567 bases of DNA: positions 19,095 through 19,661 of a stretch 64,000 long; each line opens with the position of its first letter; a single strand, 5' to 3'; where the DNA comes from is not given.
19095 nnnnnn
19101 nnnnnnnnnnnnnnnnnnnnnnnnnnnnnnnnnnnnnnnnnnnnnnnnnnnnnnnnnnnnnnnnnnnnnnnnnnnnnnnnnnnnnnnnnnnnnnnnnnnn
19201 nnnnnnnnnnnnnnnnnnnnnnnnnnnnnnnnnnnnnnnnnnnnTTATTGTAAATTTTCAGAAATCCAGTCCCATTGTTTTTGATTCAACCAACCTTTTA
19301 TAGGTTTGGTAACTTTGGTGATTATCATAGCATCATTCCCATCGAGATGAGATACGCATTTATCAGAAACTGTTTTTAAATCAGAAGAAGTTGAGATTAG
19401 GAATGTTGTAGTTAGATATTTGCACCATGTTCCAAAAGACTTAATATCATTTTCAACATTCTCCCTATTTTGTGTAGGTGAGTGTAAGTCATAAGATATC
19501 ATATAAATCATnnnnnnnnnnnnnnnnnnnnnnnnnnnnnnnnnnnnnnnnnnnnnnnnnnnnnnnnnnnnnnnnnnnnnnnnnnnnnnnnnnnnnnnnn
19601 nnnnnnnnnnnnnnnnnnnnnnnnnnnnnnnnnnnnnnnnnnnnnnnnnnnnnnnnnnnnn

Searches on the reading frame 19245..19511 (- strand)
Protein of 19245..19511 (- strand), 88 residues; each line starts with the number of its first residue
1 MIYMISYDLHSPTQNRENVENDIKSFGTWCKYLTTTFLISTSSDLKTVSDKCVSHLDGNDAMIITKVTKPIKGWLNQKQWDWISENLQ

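Call 13: search_protein_families(library=pfam, proteins=[window:19245-19502:-], max_evalue=0.001)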
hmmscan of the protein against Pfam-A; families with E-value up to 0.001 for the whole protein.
window:19245-19502:- (85 aa): 0 families

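Call 33: search_protein_families(library=ncbifam, proteins=[window:19245-19502:-], max_evalue=0.001)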
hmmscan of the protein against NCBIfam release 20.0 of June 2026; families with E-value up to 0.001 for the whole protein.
window:19245-19502:- (85 aa): 0 families

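Call 43: search_protein_families(library=padloc, proteins=[window:19245-19511:-], max_evalue=0.001)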
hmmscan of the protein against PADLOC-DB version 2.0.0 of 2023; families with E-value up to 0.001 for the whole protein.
window:19245-19511:- (88 aa): 1 family
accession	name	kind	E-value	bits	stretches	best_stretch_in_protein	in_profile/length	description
PDLC02027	Cas2d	-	0.00017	20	1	1-34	1-33/89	-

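Call 44: search_protein_families(library=phrogs, proteins=[window:19245-19511:-], max_evalue=0.01)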
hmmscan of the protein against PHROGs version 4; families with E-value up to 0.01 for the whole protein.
window:19245-19511:- (88 aa): 1 family
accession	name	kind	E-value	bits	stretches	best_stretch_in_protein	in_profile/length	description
phrog_1090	-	unknown function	4.8e-22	79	1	1-87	2-88/90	-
